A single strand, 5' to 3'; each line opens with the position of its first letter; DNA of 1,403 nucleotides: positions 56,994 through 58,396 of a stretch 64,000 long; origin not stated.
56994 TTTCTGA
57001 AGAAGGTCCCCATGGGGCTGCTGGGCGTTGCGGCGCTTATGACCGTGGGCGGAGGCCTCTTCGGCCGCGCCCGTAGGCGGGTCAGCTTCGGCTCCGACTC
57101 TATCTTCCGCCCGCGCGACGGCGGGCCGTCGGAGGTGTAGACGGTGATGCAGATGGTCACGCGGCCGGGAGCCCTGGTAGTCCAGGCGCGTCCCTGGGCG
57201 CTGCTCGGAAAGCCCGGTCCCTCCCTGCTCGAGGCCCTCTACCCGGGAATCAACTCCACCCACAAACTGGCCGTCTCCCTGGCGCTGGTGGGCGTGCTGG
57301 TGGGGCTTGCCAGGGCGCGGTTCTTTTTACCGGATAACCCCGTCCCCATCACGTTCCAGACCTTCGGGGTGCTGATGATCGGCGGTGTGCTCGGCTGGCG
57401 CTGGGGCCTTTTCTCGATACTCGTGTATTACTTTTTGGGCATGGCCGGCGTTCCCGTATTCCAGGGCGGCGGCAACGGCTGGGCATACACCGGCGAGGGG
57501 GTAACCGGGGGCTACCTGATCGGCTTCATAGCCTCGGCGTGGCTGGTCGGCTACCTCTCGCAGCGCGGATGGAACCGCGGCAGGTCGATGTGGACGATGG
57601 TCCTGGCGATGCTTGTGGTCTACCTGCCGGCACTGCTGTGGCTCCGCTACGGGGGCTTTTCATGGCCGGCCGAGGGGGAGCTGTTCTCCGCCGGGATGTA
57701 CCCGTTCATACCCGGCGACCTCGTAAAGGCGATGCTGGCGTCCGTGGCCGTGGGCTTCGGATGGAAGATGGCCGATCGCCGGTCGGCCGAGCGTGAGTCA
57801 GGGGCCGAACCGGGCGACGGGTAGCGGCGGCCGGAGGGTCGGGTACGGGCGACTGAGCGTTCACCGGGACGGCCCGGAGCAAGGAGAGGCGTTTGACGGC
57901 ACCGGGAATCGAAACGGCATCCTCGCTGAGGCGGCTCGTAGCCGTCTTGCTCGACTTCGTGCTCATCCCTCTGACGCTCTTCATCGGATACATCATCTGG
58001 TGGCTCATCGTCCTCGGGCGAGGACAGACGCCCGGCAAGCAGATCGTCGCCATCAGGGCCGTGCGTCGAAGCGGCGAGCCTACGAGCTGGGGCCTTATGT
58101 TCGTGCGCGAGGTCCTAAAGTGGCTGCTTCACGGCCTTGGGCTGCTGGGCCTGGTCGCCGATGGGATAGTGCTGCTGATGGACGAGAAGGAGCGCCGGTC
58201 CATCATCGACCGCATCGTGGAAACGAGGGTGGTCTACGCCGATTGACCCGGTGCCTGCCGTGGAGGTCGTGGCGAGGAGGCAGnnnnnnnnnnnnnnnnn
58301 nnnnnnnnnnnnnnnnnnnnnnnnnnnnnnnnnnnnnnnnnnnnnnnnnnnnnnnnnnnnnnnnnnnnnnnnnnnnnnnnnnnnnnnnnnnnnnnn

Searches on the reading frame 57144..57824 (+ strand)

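Call 3: search_protein_families(library=pfam, proteins=[window:57144-57824:+], max_evalue=0.01)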
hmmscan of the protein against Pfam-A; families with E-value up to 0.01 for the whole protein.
window:57144-57824:+ (226 aa): 2 families
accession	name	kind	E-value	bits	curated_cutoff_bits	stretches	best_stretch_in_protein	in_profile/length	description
PF02632.19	BioY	-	8.1e-35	120.3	25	1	66-203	3-135/140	BioY family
PF12822.12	ECF_trnsprt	-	0.00012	22.6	30.7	1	46-202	3-164/169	ECF transporter, substrate-specific component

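Call 4: search_protein_families(library=ncbifam, proteins=[window:57144-57824:+], max_evalue=0.01)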
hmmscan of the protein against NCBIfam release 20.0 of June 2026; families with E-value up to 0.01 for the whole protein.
window:57144-57824:+ (226 aa): 0 families

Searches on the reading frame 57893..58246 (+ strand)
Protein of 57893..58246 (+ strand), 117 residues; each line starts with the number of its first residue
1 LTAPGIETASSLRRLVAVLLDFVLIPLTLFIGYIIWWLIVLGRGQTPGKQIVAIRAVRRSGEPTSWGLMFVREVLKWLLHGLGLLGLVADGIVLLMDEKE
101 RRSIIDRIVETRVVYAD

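Call 3: search_protein_families(library=pfam, proteins=[window:57893-58246:+], max_evalue=0.01)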
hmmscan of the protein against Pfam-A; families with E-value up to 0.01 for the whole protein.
window:57893-58246:+ (117 aa): 1 family
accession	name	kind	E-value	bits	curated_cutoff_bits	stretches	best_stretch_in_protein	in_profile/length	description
PF06271.18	RDD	-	1.2e-14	55.2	24.1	1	24-109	52-136/137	RDD family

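Call 4: search_protein_families(library=ncbifam, proteins=[window:57893-58246:+], max_evalue=0.01)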
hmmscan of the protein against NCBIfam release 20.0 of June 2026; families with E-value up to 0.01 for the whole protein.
window:57893-58246:+ (117 aa): 0 families
